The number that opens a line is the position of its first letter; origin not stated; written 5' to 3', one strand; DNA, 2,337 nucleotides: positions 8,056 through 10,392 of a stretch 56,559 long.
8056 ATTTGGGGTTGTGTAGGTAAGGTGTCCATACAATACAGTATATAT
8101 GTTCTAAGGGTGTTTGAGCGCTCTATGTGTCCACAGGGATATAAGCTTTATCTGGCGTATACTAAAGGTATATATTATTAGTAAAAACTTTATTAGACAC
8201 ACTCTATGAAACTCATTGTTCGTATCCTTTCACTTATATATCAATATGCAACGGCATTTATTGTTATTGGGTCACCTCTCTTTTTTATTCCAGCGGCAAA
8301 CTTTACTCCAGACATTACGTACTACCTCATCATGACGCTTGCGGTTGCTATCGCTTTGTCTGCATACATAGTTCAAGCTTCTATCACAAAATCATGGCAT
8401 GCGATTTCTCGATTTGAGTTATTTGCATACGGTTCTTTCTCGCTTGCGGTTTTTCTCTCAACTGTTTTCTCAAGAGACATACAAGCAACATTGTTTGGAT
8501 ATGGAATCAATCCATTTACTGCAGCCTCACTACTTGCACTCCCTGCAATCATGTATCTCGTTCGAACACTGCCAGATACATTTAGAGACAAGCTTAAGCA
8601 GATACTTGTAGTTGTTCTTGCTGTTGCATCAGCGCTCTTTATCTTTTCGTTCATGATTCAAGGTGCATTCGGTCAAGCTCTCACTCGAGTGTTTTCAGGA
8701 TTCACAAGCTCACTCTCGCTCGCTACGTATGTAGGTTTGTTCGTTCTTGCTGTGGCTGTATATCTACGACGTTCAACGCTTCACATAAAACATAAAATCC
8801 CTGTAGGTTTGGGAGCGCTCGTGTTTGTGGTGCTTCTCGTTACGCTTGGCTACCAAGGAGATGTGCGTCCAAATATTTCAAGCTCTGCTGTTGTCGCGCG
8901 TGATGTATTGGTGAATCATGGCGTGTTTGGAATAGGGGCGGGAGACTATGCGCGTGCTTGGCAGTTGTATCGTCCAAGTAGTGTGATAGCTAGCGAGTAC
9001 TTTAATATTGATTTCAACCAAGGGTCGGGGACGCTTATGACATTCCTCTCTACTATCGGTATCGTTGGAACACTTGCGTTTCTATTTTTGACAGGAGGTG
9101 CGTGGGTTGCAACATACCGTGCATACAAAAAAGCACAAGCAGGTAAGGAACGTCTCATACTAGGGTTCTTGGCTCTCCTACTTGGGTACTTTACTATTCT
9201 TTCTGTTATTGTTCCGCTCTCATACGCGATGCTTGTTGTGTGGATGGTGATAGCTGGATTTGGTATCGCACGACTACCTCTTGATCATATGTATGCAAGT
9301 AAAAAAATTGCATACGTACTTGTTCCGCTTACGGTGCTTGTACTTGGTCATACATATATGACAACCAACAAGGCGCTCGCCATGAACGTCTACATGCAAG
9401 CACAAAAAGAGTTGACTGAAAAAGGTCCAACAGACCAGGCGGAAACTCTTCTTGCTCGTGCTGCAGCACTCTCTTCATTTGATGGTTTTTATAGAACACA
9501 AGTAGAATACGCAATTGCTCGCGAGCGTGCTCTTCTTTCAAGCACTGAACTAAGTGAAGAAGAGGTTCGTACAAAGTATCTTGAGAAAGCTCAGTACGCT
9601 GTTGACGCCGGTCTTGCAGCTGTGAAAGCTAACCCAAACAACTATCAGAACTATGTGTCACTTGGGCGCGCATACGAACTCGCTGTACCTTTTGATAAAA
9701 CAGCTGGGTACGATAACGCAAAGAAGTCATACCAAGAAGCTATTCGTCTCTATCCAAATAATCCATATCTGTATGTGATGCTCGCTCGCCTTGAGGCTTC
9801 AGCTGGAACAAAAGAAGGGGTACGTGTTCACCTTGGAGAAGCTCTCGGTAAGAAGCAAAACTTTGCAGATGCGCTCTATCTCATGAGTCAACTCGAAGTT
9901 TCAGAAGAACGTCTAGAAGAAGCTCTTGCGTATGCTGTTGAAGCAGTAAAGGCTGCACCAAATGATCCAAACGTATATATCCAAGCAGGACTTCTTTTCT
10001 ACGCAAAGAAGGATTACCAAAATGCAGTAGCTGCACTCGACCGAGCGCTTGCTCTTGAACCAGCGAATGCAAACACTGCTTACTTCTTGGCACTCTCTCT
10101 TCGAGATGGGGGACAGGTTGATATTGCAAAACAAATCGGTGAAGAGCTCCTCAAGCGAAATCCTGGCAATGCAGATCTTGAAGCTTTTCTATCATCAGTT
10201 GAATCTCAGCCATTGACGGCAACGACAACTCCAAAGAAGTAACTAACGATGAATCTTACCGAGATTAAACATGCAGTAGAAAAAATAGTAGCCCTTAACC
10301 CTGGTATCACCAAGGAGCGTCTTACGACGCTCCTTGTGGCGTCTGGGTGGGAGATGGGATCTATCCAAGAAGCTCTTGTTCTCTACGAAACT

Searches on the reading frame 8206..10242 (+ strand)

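Call 71: search_protein_families(library=pfam, proteins=[window:8206-10242:+], max_evalue=0.00001)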
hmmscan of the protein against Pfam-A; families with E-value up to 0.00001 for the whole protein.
window:8206-10242:+ (678 aa): 9 families
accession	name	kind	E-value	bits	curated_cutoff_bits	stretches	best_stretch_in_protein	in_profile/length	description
PF13428.12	TPR_14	-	2.4e-11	43.6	23.5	0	555-595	2-42/44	Tetratricopeptide repeat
PF14559.12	TPR_19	-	2e-10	41.3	25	1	600-662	3-65/68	Tetratricopeptide repeat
PF13431.12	TPR_17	-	8.1e-10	38.6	24.4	0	509-529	2-22/34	Tetratricopeptide repeat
PF13181.12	TPR_8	-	1.2e-09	38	25.7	0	590-621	3-34/34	Tetratricopeptide repeat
PF07719.23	TPR_2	-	2e-08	34.2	27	0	589-621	2-34/34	Tetratricopeptide repeat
PF00515.34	TPR_1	-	1.3e-06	28.4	27.8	0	590-621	3-34/34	Tetratricopeptide repeat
PF13432.12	TPR_16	-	1.4e-06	29.1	32.7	0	594-656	3-65/65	Tetratricopeptide repeat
PF13414.12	TPR_11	-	1.4e-06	28.4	26.8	0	595-628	1-34/42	TPR repeat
PF23914.1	TPR_CcmH_CycH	-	3e-06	27.6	42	0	582-661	44-126/158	Cytochrome c-type biogenesis protein H TPR domain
